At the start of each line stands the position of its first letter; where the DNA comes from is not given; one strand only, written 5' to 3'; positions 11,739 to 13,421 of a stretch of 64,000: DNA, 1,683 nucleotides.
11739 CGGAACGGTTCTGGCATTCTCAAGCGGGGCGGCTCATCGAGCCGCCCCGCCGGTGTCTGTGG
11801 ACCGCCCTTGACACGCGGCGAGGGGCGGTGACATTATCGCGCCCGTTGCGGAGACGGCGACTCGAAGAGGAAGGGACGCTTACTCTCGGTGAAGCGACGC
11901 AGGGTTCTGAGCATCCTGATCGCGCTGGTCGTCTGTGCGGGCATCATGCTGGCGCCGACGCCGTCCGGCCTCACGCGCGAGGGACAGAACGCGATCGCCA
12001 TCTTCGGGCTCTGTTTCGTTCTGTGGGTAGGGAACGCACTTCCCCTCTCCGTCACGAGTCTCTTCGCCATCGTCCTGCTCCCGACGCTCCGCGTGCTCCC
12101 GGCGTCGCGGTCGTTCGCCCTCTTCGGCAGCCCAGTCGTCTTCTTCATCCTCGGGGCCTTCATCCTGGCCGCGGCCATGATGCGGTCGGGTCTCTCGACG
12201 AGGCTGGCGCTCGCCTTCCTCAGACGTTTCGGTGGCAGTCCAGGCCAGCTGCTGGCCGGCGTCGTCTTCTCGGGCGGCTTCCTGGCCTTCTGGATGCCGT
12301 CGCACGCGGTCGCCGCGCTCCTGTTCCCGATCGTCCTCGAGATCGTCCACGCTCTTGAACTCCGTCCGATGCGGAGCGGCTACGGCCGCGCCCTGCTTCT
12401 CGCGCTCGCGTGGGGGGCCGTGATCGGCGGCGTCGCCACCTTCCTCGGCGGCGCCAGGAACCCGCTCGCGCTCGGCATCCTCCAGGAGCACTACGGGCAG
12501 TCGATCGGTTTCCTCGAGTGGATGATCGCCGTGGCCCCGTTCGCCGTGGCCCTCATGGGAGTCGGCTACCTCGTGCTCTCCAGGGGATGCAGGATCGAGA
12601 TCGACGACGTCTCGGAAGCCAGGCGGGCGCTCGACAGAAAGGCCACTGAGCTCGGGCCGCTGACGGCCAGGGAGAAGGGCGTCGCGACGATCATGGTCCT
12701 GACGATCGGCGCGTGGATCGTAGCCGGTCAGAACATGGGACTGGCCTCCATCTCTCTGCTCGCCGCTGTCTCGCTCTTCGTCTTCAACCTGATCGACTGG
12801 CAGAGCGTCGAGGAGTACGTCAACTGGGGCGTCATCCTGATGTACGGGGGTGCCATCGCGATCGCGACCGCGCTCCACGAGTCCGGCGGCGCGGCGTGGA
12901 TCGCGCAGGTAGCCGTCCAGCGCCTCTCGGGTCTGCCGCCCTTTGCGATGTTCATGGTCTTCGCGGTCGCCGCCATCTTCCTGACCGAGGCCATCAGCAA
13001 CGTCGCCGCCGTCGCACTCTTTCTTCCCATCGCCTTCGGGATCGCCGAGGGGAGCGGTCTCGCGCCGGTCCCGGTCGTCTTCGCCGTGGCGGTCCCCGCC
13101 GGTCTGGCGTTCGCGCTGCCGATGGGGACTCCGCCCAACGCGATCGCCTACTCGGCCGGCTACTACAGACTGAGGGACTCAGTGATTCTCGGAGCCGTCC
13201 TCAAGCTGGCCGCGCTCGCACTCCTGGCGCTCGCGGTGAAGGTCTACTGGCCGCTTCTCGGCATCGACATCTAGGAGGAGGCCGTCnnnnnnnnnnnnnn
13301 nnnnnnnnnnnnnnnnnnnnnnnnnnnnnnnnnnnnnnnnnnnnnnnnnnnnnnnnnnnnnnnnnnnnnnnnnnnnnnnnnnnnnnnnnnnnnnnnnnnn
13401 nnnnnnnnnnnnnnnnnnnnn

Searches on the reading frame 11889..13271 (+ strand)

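Call 62: search_protein_families(library=pfam, proteins=[window:11889-13271:+], max_evalue=0.00001)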
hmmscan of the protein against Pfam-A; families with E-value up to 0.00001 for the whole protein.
window:11889-13271:+ (461 aa): 2 families
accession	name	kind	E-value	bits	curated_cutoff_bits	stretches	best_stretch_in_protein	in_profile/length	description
PF00939.25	Na_sulph_symp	-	1.1e-68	232.9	27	1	5-458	3-470/472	Sodium:sulfate symporter transmembrane region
PF03600.22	CitMHS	-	3.7e-53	181.2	31.9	1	43-401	1-334/336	Citrate transporter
